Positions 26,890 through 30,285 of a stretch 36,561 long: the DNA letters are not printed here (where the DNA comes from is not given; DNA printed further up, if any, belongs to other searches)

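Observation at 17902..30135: Seven-gene ABC operon with two permease pairs, one giant CBM-SBP, an NHL-TPR-Yip1 membrane protein and a 1004-aa secreted protein, but no ATPase or regulator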

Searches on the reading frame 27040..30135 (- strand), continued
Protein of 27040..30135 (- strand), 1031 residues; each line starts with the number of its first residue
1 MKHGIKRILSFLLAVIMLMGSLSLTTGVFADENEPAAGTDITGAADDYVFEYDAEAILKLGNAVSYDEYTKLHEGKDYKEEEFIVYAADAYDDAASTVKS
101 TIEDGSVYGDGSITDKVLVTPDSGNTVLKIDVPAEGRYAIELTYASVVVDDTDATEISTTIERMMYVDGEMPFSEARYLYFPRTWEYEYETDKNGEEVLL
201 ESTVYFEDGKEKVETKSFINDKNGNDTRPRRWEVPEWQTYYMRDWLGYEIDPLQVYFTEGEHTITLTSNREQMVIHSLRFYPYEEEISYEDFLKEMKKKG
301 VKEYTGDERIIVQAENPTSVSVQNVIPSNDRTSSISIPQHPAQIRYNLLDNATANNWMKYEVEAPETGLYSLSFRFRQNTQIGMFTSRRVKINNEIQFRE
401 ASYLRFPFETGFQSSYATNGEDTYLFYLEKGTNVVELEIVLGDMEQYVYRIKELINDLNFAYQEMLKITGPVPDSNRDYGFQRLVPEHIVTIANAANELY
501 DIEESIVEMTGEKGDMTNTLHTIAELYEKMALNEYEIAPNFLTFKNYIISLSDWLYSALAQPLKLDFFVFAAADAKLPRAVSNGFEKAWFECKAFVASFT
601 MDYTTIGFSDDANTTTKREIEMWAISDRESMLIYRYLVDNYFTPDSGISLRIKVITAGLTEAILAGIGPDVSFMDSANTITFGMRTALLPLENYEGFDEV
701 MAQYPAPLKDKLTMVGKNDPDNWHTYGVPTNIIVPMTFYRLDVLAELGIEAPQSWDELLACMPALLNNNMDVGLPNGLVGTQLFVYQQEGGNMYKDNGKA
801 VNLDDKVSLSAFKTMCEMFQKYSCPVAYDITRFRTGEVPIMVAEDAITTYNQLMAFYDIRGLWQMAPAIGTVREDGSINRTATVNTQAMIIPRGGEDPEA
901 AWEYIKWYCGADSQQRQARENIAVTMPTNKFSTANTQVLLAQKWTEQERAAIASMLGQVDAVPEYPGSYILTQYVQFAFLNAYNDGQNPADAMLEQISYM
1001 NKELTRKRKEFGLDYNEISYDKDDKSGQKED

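Call 55: search_protein_families(library=ncbifam, proteins=[L085:8032-8733:+, L085:8803-9765:+, L085:19789-21072:+, L085:21106-22353:+], max_evalue=0.00001)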
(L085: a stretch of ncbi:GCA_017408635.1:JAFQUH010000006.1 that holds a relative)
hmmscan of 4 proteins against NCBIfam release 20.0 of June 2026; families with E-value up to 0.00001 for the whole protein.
L085:8032-8733:+ (233 aa): 185 families (the best 25 are shown)
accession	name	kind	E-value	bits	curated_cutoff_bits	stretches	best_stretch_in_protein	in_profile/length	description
TIGR02211.1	LolD_lipo_ex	equivalog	1.2e-62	211.3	307.75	1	4-224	1-220/221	lipoprotein-releasing ABC transporter ATP-binding protein LolD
TIGR02982.1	heterocyst_DevA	subfamily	3.3e-60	203.4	295.8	1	17-223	13-219/220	ABC exporter ATP-binding subunit, DevA family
TIGR02673.1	FtsE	equivalog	2.3e-58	197.4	264.85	1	19-212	12-203/214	cell division ATP-binding protein FtsE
NF007826.0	PRK10535.1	equivalog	3.3e-56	190.8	966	1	1-225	1-223/648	macrolide ABC transporter ATP-binding protein/permease MacB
TIGR03608.1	L_ocin_972_ABC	subfamily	8.1e-56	188.7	254.85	1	19-216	11-204/206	putative bacteriocin export ABC transporter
NF008639.0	PRK11629.1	equivalog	1.4e-55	188.3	360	1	4-224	6-225/234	lipoprotein-releasing ABC transporter ATP-binding protein LolD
NF007879.0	PRK10584.1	equivalog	4e-54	183.7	336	1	19-224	20-225/228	putative ABC transporter ATP-binding protein YbbA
TIGR01186.1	proV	subfamily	2.2e-52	178.4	326.6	1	23-230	7-215/363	betaine/proline/choline family ABC transporter ATP-binding protein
NF038007.1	ABC_ATP_DarD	equivalog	2.8e-51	174.1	375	1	18-222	14-217/218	darobactin export ABC transporter ATP-binding protein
NF040933.2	ABC_arch_GlcV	equivalog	3.7e-50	170.8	450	1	8-229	6-226/357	glucose ABC transporter ATP-binding protein GlcV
TIGR02314.1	ABC_MetN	equivalog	1.8e-48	165.3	499.7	1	6-224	3-220/343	methionine ABC transporter ATP-binding protein MetN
NF007027.0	PRK09493.1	equivalog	4.5e-48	163.7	379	1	21-209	13-199/240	glutamine ABC transporter ATP-binding protein GlnQ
TIGR02315.1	ABC_phnC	equivalog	2.4e-47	161.4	266.1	1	20-223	13-224/243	phosphonate ABC transporter ATP-binding protein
TIGR03265.1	PhnT2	equivalog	3.4e-47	161.4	457.7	1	6-227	6-217/353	putative 2-aminoethylphosphonate ABC transporter ATP-binding protein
NF006987.0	PRK09452.1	equivalog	9.8e-46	156.1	482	1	4-225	17-228/378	spermidine/putrescine ABC transporter ATP-binding protein PotA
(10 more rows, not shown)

L085:8803-9765:+ (320 aa): 188 families (the best 25 are shown)
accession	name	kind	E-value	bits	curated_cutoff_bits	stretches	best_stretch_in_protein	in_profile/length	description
TIGR02211.1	LolD_lipo_ex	equivalog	2.8e-66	223.2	307.75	1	14-231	1-218/221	lipoprotein-releasing ABC transporter ATP-binding protein LolD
NF007826.0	PRK10535.1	equivalog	3.3e-61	207.4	966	1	15-243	5-232/648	macrolide ABC transporter ATP-binding protein/permease MacB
NF008639.0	PRK11629.1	equivalog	1.2e-60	204.8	360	1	12-236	4-228/234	lipoprotein-releasing ABC transporter ATP-binding protein LolD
NF007879.0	PRK10584.1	equivalog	4.5e-57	193.4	336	1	13-233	5-225/228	putative ABC transporter ATP-binding protein YbbA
NF038007.1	ABC_ATP_DarD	equivalog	3.8e-56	190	375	1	14-231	1-217/218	darobactin export ABC transporter ATP-binding protein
TIGR03608.1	L_ocin_972_ABC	subfamily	3.8e-53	180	254.85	1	20-224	4-203/206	putative bacteriocin export ABC transporter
TIGR02314.1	ABC_MetN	equivalog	6.3e-52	176.7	499.7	1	14-231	1-218/343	methionine ABC transporter ATP-binding protein MetN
TIGR02673.1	FtsE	equivalog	6.6e-52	176.3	264.85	1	14-221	1-203/214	cell division ATP-binding protein FtsE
TIGR02982.1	heterocyst_DevA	subfamily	1.2e-51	175.4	295.8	1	15-231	2-218/220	ABC exporter ATP-binding subunit, DevA family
TIGR02315.1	ABC_phnC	equivalog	5.2e-46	157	266.1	1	14-231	1-223/243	phosphonate ABC transporter ATP-binding protein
TIGR01186.1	proV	subfamily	8.3e-44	150.2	326.6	1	32-267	7-248/363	betaine/proline/choline family ABC transporter ATP-binding protein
TIGR03265.1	PhnT2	equivalog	5.2e-43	147.6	457.7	1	23-247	10-233/353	putative 2-aminoethylphosphonate ABC transporter ATP-binding protein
NF040933.2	ABC_arch_GlcV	equivalog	6.1e-43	147.1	450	1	13-231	1-219/357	glucose ABC transporter ATP-binding protein GlcV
TIGR03005.1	ectoine_ehuA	equivalog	2.4e-41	141.6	345.4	1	30-232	12-225/252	ectoine/hydroxyectoine ABC transporter ATP-binding protein EhuA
TIGR04521.1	ECF_ATPase_2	equivalog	6.2e-41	140.3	330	1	16-236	2-227/279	energy-coupling factor transporter ATPase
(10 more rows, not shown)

L085:19789-21072:+ (427 aa): 4 families
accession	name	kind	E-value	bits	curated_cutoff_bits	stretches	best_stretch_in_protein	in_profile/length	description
NF007852.0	PRK10561.1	equivalog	1e-11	45.2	335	1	136-374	19-232/295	sn-glycerol-3-phosphate ABC transporter permease UgpA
TIGR00969.1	3a0106s02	subfamily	8.8e-09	35.2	240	1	326-369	165-208/272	sulfate ABC transporter permease subunit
NF040932.1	ABC_arch_GlcU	equivalog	7.9e-07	29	340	1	305-392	137-221/272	glucose ABC transporter permease GlcU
TIGR02140.1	permease_CysW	equivalog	3.3e-06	26.8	329.1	0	327-368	152-193/261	sulfate ABC transporter permease subunit CysW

L085:21106-22353:+ (415 aa): 5 families
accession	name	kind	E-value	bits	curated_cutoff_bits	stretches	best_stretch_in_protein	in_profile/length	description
NF008210.0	PRK10973.1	equivalog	7.5e-19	68.5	297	1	122-408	11-276/281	sn-glycerol-3-phosphate ABC transporter permease UgpE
NF040932.1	ABC_arch_GlcU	equivalog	9.3e-19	68.1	340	1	125-409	7-265/272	glucose ABC transporter permease GlcU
NF008231.0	PRK10998.1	equivalog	2e-14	53.9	261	1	179-412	80-293/296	maltose ABC transporter permease MalG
TIGR01581.1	Mo_ABC_porter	hypoth_equivalog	2.2e-10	40.4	210.3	1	168-329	6-165/225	ABC transporter permease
NF040839.1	tungstate_WtpB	equivalog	3.4e-08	33.4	340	1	165-330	26-188/251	tungstate ABC transporter permease WtpB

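Call 57: predict_structure(alignment_id=A2)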
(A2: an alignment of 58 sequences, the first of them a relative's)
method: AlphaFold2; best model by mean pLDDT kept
length: 1031 residues; sequences in the alignment: 58
mean_pLDDT: 86.7   pTM: 0.84
mean pLDDT of the five models: 86.7, 86.5, 85.0, 84.7, 84.2
residues with pLDDT >= 90: 598; 70-90: 346; 50-70: 46; < 50: 41
segments of 3 or more residues with pLDDT < 50: 22-46, 611-613, 1021-1031
pLDDT, mean of each block of 10 residues (from residue 1): 69 73 33 30 45 72 83 72 94 92 93 94 93 91 87 65 90 88 92 89 91 90 79 90 84 92 92 95 93 94 92 95 89 88 89 93 96 95 92 95 94 94 94 96 90 90 88 88 92 96 93 90 96 93 92 90 96 93 90 84 57 64 81 84 87 79 85 91 90 94 93 77 90 95 89 93 89 92 92 88 93 92 87 90 94 85 91 90 94 89 94 90 83 93 89 93 89 94 92 92 90 76 37 30
secondary structure, 60 per line:
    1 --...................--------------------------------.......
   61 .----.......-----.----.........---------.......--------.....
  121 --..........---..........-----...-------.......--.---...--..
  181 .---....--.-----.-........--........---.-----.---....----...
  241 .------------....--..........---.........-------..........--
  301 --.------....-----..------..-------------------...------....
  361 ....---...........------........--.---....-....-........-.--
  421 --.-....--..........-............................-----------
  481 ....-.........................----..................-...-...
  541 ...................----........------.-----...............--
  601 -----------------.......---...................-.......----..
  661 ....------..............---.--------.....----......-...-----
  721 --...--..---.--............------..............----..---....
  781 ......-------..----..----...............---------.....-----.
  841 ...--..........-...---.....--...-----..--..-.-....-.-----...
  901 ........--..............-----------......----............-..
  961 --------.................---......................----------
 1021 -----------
elements in order (helices of 4 or more, strands of 3 or more residues): H3-21 H54-61 H66-72 E83-86 H87-90 E101-104 E116-120 E123-132 E136-145 E161-167 E179-181 E185-188 E199-206 E209-216 E230-233 E238-241 E254-257 E260-269 E273-281 H289-298 E310-313 E348-350 E357-364 E368-378 E385-392 H399-402 E404-407 E409-416 E425-428 E431-440 H442-469 H481-484 H486-510 H515-532 H538-559 E564-571 H584-598 E618-624 H628-646 E648-654 H659-664 E671-675 H676-684 H697-701 H706-711 E713-715 E723-725 E736-740 H741-747 H755-767 H777-786 H806-820 H830-834 E840-843 H846-855 E863-867 E870-872 E887-890 H898-908 H911-924 H936-941 H946-957 H969-985 H989-1010
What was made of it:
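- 27040..30135 (-): Secreted 1031-aa binding protein. Its predicted parts are a signal peptide, a disordered acidic linker, two beta-sandwiches (residues 80-440), a helical bundle (442-560) and a MalE-like solute-binding domain (560-1010). AF2 model with pLDDT 86.7 (call 57).
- On CBM35/CBM6-like carbohydrate-binding module (in the binding protein): The beta-sandwich folds are predicted (call 57).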

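Call 60: fold_search(model_id=the predicted structure, library=pdb)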
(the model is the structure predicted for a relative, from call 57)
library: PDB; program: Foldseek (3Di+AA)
matches with E <= 10: 1494; with E <= 0.001: 977
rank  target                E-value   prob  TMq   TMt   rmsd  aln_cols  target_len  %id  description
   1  9xf5_A                3.5e-17  1.00  0.30  0.75   4.4       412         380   18  Cycloisomaltooligosaccharide binding protein in complex with cycloisomaltooctaose (released 2026-03-25)
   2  5ci5_B                4.5e-16  1.00  0.30  0.70   5.1       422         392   19  Crystal Structure of an ABC transporter Solute Binding Protein from Thermotoga Lettingae TMO (Tlet_1705, TARGET EFI-51 (released 2015-07-22)
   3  9xfu_A                5.8e-16  1.00  0.29  0.70   5.6       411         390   20  Cycloisomaltooligosaccharide binding protein in complex with isomaltoheptaose (released 2026-03-25)
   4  3uor_A                1.1e-15  1.00  0.33  0.79   3.9       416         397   19  The structure of the sugar-binding protein MalE from the phytopathogen Xanthomonas citri (released 2011-12-14)
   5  1elj_A                7.0e-15  1.00  0.29  0.69   5.5       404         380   16  THE CRYSTAL STRUCTURE OF LIGANDED MALTODEXTRIN-BINDING PROTEIN FROM PYROCOCCUS FURIOSUS (released 2001-01-19)
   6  5ci5_A                7.8e-15  1.00  0.30  0.70   5.1       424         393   19  Crystal Structure of an ABC transporter Solute Binding Protein from Thermotoga Lettingae TMO (Tlet_1705, TARGET EFI-51 (released 2015-07-22)
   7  3a3c_A                9.1e-15  1.00  0.29  0.59   5.2       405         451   16  Crystal structure of TIM40/MIA40 fusing MBP, C296S and C298S mutant (released 2009-08-04)
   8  3k01                  1.0e-14  1.00  0.32  0.79   4.2       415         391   17  Crystal structures of the GacH receptor of Streptomyces glaucescens GLA.O in the unliganded form and in complex with aca (released 2010-02-16)
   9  3jzj_A                1.1e-14  1.00  0.31  0.72   5.1       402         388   17  Crystal structures of the GacH receptor of Streptomyces glaucescens GLA.O in the unliganded form and in complex with a (released 2010-02-16)
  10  3uor_B                1.6e-14  1.00  0.33  0.79   4.0       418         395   19  The structure of the sugar-binding protein MalE from the phytopathogen Xanthomonas citri (released 2011-12-14)
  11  2ok2_A                1.9e-14  1.00  0.29  0.67   6.6       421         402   16  MutS C-terminal domain fused to Maltose Binding Protein (released 2007-04-10)
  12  3c4m_A                2.1e-14  1.00  0.28  0.57   5.8       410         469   15  Structure of human parathyroid hormone in complex with the extracellular domain of its G-protein-coupled receptor (PTH (released 2008-04-08)
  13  3l2j_A                2.3e-14  1.00  0.29  0.56   6.2       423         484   15  Dimeric structure of the ligand-free extracellular domain of the human parathyroid hormone receptor (PTH1R) (released 2010-02-02)
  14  21dh_A                2.4e-14  1.00  0.29  0.58   5.3       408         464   16  Crystal structure of MBP-fused Monobody P' in complex with HPPU (released 2026-03-18)
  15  4r0y_A                2.5e-14  1.00  0.31  0.65   4.0       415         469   15  Structure of Maltose-binding Protein Fusion with the C-terminal GH1 domain of Guanylate Kinase-associated Protein from (released 2014-09-10)
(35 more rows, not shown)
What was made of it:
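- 27040..30135 (-): Foldseek best match is the cycloisomaltooligosaccharide-binding protein 9xf5, E=3.5e-17, followed by MalE and GacH (call 60).
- On CUT1-type (type I) ABC carbohydrate importer: The model's C-terminal half matches MalE, GacH and 9xf5 with TM-score 0.75-0.79 (call 60).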
